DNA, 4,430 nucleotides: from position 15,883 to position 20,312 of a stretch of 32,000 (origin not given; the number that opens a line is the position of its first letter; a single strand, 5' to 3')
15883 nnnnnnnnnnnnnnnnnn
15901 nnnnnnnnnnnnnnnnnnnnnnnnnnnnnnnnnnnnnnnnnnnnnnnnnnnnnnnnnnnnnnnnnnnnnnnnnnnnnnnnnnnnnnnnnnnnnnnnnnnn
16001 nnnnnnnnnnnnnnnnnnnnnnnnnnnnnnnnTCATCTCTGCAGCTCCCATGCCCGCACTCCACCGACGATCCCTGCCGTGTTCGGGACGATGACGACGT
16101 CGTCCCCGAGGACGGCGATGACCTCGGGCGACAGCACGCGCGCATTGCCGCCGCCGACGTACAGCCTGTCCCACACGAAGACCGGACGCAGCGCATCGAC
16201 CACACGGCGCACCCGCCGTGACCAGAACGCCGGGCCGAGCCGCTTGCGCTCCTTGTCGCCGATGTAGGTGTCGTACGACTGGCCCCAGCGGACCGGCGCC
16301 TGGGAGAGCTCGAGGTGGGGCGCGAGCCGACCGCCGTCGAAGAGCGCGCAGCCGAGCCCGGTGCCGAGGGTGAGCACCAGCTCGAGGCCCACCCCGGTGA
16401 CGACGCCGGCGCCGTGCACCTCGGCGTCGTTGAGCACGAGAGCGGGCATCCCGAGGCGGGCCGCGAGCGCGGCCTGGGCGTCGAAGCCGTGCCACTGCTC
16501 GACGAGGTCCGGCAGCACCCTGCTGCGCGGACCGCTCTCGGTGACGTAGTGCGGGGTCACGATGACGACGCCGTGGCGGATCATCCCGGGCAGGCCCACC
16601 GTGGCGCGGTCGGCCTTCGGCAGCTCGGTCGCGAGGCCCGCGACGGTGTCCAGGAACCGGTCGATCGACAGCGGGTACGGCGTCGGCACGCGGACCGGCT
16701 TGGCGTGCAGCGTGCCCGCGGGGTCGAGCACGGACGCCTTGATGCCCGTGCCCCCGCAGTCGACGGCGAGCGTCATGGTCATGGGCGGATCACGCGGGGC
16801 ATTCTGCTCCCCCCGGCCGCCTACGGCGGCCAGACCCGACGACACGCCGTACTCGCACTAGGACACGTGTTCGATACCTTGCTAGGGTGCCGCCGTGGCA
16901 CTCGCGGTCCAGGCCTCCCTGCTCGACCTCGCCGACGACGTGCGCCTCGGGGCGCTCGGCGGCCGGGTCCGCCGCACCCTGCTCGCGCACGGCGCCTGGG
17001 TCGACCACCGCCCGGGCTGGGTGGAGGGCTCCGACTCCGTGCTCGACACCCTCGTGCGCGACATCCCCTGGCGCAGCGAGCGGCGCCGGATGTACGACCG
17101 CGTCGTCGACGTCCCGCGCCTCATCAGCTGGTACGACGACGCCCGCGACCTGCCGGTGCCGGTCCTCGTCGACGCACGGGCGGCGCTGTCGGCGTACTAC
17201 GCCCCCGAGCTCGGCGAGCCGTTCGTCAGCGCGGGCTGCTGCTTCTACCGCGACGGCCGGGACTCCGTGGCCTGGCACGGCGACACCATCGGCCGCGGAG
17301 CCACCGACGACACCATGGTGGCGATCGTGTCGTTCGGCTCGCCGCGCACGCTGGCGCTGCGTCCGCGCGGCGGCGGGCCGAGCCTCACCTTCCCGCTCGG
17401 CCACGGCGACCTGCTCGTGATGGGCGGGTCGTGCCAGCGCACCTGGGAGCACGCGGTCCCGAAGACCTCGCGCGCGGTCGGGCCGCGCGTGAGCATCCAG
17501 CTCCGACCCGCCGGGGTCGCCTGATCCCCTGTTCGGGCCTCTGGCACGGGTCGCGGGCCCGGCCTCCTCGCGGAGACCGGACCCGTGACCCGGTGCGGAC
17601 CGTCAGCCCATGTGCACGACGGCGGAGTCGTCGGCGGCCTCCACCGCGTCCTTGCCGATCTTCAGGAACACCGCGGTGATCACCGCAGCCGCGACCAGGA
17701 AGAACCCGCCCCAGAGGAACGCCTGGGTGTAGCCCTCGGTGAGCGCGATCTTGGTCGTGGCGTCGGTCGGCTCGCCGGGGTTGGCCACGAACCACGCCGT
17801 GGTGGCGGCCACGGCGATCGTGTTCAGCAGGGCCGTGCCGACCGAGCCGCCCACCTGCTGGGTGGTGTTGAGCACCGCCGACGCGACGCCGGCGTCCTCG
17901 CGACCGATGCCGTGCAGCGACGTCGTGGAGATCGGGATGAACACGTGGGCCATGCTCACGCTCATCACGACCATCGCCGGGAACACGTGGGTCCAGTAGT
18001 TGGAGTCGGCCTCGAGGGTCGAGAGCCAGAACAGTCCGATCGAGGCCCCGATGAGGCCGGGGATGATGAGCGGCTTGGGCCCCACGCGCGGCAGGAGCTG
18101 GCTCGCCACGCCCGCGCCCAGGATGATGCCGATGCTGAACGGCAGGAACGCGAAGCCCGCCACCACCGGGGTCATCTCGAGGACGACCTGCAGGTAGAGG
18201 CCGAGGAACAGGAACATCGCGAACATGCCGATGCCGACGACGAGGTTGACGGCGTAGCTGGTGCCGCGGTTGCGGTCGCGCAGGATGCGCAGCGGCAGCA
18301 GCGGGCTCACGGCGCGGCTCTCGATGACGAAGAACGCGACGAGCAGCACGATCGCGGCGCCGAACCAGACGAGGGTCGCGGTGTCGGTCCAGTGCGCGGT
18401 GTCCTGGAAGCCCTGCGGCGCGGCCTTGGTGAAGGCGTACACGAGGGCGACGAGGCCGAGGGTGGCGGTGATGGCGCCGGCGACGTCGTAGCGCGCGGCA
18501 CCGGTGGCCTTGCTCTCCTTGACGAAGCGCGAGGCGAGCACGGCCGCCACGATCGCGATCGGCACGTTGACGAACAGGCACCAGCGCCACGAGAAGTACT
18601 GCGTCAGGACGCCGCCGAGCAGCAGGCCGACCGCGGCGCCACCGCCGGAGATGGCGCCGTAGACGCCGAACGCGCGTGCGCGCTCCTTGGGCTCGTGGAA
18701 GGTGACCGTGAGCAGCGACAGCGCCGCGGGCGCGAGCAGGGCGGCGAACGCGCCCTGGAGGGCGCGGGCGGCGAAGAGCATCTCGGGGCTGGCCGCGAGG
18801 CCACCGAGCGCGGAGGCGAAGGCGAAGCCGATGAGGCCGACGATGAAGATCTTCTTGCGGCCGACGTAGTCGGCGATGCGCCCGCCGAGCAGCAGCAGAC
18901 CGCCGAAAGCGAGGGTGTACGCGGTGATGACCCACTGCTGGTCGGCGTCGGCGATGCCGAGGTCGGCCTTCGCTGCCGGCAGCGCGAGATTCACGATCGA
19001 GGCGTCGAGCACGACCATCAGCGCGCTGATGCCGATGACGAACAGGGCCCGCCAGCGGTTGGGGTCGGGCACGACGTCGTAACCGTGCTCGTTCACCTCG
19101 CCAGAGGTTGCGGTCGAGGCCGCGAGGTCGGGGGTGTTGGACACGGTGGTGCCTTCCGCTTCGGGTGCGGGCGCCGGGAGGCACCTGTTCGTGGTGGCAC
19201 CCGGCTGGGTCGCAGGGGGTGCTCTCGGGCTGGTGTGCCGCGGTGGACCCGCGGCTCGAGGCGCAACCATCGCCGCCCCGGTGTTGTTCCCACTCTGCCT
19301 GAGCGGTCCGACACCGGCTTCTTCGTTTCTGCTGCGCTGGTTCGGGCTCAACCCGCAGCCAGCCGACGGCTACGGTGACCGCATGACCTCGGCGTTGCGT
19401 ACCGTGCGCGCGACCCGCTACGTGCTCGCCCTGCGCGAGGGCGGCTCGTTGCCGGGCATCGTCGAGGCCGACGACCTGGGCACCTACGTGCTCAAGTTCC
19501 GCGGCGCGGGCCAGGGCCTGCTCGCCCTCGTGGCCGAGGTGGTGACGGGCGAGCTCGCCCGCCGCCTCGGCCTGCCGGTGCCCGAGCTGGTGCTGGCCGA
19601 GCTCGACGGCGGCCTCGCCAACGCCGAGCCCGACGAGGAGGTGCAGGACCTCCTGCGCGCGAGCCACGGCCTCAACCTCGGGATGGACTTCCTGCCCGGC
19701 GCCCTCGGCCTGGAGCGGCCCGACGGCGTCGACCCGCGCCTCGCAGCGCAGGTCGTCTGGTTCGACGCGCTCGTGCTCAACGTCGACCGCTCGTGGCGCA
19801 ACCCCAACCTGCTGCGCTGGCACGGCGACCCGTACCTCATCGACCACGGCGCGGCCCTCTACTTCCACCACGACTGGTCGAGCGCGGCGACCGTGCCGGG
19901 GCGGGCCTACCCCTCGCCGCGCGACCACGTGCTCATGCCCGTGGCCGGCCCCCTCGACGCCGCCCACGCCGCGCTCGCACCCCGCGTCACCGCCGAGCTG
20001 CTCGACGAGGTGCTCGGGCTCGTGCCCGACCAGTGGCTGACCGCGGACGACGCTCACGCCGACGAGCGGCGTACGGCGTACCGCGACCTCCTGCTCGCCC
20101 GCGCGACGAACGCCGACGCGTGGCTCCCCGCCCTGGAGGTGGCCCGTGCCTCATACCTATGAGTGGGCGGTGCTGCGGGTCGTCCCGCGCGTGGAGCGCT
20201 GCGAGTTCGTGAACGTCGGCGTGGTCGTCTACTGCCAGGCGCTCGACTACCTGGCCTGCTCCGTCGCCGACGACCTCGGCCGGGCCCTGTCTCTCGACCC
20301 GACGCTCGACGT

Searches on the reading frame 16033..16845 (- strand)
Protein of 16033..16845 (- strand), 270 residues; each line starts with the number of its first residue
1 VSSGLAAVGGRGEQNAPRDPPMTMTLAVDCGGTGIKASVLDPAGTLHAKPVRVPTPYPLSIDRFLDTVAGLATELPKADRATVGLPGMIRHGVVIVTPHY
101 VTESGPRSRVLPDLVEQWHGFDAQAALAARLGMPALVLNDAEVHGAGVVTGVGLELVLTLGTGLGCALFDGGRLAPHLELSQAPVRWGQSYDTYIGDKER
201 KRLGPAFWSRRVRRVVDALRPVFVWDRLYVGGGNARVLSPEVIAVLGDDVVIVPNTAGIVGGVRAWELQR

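Call 41: search_protein_families(library=pfam, proteins=[window:16033-16845:-], max_evalue=0.0001)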
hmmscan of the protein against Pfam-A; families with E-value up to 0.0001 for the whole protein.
window:16033-16845:- (270 aa): 1 family
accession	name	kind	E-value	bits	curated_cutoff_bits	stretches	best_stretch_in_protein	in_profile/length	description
PF00480.26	ROK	-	4.9e-07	30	22.9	1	26-174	2-144/294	ROK family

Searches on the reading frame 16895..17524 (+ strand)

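Call 41: search_protein_families(library=pfam, proteins=[window:16895-17524:+], max_evalue=0.0001)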
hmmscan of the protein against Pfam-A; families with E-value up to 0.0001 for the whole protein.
window:16895-17524:+ (209 aa): 1 family
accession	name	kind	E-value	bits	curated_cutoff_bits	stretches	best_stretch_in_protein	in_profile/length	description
PF13532.12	2OG-FeII_Oxy_2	-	3.8e-14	53.8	31.2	1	117-198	102-188/194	2OG-Fe(II) oxygenase superfamily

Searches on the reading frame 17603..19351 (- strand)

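Call 41: search_protein_families(library=pfam, proteins=[window:17603-19351:-], max_evalue=0.0001)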
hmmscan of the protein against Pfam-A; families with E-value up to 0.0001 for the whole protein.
window:17603-19351:- (582 aa): 1 family
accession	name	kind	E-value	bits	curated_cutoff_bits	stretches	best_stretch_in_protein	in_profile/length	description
PF07690.21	MFS_1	-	2.5e-53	181.6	33.4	1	107-506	2-347/347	Major Facilitator Superfamily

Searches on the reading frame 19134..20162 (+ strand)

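Call 41: search_protein_families(library=pfam, proteins=[window:19134-20162:+], max_evalue=0.0001)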
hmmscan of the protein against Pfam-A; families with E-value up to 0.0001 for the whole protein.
window:19134-20162:+ (342 aa): 1 family
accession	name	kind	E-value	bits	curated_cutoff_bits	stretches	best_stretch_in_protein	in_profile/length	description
PF20613.4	HipA_2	-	6.7e-16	58.7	27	1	101-330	9-237/240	HipA-like kinase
